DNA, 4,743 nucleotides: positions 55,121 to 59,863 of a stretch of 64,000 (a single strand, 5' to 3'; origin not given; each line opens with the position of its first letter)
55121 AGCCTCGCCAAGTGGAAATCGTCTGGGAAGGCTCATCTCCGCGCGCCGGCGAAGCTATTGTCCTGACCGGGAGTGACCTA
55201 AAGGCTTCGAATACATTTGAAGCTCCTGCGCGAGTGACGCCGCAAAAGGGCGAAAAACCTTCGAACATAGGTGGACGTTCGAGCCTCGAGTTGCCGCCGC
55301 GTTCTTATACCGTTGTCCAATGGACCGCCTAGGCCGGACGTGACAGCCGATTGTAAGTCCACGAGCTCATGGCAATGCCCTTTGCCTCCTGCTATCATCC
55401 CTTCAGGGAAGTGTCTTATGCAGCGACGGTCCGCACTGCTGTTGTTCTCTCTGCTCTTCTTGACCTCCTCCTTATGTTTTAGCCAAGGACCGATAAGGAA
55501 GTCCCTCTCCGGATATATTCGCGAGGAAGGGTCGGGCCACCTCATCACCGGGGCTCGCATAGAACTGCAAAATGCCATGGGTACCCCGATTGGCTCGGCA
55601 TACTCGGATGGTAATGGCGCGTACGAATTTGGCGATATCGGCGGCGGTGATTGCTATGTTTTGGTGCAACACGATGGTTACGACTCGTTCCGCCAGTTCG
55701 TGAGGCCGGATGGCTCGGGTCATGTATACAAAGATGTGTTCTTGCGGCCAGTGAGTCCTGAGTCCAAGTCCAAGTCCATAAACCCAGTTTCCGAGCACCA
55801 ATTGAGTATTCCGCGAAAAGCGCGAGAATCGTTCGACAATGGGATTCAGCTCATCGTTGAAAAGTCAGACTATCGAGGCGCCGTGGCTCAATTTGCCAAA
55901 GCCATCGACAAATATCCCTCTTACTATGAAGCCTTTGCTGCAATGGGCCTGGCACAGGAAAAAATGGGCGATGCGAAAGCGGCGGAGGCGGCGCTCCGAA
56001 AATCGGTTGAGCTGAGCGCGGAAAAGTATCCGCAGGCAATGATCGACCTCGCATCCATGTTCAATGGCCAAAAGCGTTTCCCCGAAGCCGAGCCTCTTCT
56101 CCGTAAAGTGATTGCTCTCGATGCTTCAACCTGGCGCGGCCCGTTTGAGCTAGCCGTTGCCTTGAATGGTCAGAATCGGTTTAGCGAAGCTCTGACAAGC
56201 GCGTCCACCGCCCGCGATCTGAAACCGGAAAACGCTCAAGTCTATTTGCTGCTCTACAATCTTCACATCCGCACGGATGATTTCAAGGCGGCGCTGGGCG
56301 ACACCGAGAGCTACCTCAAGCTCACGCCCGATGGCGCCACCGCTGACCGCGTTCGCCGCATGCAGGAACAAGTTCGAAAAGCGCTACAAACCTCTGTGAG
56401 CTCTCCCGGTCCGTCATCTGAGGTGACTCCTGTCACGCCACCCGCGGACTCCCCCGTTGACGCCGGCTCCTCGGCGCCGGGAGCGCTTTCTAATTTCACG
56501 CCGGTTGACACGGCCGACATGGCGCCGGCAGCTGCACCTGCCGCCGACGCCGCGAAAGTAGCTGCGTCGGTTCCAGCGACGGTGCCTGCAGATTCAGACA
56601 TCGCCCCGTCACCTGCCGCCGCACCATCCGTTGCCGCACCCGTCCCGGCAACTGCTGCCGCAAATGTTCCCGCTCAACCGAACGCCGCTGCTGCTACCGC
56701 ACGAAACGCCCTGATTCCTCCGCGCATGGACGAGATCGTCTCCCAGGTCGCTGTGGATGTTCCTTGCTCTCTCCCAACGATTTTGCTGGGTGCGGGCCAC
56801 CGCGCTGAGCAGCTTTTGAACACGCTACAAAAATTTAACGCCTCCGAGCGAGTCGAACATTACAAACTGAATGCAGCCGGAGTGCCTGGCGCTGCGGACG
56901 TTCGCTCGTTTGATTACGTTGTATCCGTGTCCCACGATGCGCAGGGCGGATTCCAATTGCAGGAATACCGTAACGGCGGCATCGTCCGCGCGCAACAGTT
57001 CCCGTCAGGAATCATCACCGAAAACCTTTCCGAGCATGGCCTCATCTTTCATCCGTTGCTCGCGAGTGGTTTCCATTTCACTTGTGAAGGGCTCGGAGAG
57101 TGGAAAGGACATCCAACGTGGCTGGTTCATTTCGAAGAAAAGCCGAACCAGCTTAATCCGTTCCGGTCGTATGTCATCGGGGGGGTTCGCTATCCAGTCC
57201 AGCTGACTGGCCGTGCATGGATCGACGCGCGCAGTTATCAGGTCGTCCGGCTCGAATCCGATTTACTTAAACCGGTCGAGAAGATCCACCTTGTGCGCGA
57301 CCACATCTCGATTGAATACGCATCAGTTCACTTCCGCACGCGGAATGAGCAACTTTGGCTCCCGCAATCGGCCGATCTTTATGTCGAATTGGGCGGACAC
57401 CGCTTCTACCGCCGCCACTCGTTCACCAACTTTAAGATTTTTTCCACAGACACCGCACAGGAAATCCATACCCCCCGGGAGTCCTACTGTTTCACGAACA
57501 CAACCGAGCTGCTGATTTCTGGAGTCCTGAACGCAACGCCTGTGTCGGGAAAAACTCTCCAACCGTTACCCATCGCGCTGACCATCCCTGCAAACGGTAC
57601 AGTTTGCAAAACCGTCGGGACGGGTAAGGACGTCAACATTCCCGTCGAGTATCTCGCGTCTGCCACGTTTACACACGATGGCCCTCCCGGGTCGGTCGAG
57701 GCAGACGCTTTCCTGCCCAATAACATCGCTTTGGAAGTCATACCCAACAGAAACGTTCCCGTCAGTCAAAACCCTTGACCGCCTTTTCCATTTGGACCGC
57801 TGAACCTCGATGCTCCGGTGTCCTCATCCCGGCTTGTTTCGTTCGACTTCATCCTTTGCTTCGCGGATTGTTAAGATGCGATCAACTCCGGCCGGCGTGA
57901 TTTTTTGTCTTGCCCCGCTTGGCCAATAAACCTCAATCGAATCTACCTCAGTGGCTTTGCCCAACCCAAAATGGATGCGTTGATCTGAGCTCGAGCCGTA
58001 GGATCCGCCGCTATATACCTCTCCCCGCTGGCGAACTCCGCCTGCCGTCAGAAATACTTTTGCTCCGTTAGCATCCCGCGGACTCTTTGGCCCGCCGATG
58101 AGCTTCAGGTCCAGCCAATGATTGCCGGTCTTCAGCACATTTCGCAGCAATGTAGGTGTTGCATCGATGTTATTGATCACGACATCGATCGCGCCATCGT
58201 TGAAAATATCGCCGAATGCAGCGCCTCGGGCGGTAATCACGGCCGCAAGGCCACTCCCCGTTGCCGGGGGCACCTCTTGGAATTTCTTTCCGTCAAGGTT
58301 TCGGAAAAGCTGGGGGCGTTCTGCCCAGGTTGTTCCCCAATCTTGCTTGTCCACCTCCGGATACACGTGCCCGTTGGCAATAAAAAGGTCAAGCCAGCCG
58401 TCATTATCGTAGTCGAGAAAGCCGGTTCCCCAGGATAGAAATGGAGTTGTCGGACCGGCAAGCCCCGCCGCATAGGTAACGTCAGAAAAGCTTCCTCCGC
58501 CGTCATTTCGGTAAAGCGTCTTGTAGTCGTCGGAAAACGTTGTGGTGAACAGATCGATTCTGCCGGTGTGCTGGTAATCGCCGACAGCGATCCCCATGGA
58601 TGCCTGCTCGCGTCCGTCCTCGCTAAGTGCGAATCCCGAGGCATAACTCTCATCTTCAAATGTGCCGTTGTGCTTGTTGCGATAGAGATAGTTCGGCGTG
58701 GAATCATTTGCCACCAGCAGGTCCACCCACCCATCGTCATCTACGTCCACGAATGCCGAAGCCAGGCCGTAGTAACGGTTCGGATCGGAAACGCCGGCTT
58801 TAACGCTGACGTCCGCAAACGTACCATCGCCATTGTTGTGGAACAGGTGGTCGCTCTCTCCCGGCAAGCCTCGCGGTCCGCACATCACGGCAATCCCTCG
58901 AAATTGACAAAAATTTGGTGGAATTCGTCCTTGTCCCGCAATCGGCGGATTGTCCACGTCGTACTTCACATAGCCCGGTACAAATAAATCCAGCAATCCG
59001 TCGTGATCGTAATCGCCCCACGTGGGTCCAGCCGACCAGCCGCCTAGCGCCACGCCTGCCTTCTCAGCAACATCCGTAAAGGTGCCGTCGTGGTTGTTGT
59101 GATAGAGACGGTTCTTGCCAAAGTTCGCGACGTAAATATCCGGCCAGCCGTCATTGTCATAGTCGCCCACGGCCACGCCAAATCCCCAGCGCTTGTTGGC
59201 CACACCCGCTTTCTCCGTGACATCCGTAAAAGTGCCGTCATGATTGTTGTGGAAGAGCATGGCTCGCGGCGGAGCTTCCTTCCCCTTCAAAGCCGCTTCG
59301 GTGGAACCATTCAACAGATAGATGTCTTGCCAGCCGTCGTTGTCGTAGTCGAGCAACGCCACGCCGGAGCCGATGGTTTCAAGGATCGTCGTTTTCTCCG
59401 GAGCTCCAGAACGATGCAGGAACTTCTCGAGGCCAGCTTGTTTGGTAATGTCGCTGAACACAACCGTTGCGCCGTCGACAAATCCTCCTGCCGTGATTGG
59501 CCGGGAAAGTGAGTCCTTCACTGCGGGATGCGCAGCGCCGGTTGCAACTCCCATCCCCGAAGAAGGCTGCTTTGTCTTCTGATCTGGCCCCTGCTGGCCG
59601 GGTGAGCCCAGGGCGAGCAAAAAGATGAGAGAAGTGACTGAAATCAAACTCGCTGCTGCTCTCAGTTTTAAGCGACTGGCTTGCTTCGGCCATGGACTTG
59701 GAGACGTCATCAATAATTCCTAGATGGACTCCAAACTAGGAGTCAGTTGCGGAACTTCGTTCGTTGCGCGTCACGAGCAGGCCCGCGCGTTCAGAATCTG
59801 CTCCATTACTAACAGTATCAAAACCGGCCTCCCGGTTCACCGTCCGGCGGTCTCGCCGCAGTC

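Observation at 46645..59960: A shared 16-bp ACGT-centred palindrome links xylA-GH67/GH3, LacI-2/GH51 and the TBDR2-TPR-CRTAC1 cassette into one putative regulon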

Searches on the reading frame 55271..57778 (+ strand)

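Call 7: search_protein_families(library=pfam, proteins=[window:55271-57778:+])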
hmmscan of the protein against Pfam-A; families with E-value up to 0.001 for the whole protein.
window:55271-57778:+ (835 aa): 11 families
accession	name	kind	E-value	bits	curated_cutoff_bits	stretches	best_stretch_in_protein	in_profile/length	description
PF13432.12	TPR_16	-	5.3e-09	36.8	32.7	0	224-285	2-62/65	Tetratricopeptide repeat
PF13620.12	CarboxypepD_reg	-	4.5e-08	33.8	32.3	1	78-142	1-64/82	Carboxypeptidase regulatory-like domain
PF14559.12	TPR_19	-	1.4e-07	32.1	25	0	300-342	3-45/68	Tetratricopeptide repeat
PF00515.34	TPR_1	-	3.2e-06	27.2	27.8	0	220-248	2-30/34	Tetratricopeptide repeat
PF13414.12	TPR_11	-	1.6e-05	25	26.8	0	196-233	5-42/42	TPR repeat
PF07719.23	TPR_2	-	1.9e-05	24.8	27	0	220-249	2-31/34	Tetratricopeptide repeat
PF13371.12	TPR_9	-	2.2e-05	24.8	35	0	331-364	38-71/73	Tetratricopeptide repeat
PF13424.12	TPR_12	-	7.7e-05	23.2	30.1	0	225-284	9-75/77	Tetratricopeptide repeat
PF13374.12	TPR_10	-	0.00012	22.4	27.5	0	256-283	4-31/42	Tetratricopeptide repeat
PF13428.12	TPR_14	-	0.00035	21.4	23.5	0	221-262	3-43/44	Tetratricopeptide repeat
PF13181.12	TPR_8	-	0.00058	20.3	25.7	0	220-250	2-32/34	Tetratricopeptide repeat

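Call 19: search_protein_families(library=ncbifam, proteins=[window:55271-57778:+], max_evalue=0.00001)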
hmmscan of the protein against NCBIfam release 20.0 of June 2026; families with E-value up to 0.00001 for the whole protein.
window:55271-57778:+ (835 aa): 4 families
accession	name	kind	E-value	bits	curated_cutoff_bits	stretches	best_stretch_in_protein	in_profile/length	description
NF040959.1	MamA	equivalog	1.6e-12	47.3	200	1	194-342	46-193/204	magnetosome protein MamA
TIGR02917.1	PEP_TPR_lipo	equivalog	1.6e-10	39.5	312.2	1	196-358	476-637/899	XrtA/PEP-CTERM system TPR-repeat protein PrsT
NF033758.1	gliding_GltE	equivalog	7e-10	38.4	225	1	219-326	222-328/411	adventurous gliding motility TPR repeat lipoprotein GltE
TIGR02521.1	type_IV_pilW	equivalog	5.8e-06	26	154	0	198-353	44-200/234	type IV pilus biogenesis/stability protein PilW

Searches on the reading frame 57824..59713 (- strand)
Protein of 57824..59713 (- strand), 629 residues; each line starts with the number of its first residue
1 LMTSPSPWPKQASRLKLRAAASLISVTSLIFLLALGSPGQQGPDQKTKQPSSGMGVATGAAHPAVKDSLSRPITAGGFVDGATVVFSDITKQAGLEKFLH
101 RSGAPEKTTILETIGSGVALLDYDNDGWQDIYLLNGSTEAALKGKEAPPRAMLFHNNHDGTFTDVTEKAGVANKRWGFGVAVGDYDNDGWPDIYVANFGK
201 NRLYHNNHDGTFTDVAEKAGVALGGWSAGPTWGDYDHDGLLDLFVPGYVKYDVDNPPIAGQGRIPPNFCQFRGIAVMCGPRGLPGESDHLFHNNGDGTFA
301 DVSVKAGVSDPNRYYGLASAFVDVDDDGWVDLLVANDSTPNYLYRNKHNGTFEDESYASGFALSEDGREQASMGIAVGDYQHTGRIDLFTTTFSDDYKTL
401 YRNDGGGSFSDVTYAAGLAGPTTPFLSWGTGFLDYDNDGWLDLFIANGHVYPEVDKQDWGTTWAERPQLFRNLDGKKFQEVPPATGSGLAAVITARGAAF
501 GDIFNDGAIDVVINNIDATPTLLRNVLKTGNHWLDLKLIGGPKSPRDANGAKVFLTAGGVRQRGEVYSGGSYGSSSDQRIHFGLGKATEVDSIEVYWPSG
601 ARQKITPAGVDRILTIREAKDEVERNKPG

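Call 7: search_protein_families(library=pfam, proteins=[window:57824-59713:-])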
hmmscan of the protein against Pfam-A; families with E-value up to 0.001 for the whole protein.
window:57824-59713:- (629 aa): 3 families
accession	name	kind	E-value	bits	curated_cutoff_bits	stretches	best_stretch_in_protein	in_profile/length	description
PF13517.12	FG-GAP_3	-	5.1e-48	161.9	26.9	5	184-245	1-61/61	FG-GAP-like repeat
PF07593.17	UnbV_ASPIC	-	6.9e-21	74.3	23.4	1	549-615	2-68/68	ASPIC and UnbV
PF01839.29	FG-GAP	-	2.5e-13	50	22.1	1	177-197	2-22/37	FG-GAP repeat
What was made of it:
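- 57824..59713 (-): CRTAC1-3 (FG-GAP plus ASPIC/UnbV beta-propeller), divergent from TBDR2. It is a conserved neighbour, and co-regulation is not shown. Pfam (call 7).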

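Call 19: search_protein_families(library=ncbifam, proteins=[window:57824-59713:-], max_evalue=0.00001)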
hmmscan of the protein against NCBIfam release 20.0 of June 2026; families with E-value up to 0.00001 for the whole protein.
window:57824-59713:- (629 aa): 0 families

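Call 60: search_solved_structures(query=window:57824-59713:-, max_evalue=0.01)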
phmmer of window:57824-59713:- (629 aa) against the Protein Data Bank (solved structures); distinct sequences matched with E-value up to 0.01: 2.
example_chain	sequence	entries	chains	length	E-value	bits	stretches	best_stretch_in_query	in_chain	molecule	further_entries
9etn_A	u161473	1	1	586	5.7e-18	67.8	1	298-621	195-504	Cartilage acidic protein 1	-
7ceb_A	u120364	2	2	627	0.00022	22.9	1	112-216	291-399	Integrin alpha-6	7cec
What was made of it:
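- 57824..59713 (-): It matches PDB 9etn, human CRTAC1, at 5.7e-18 (call 60).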
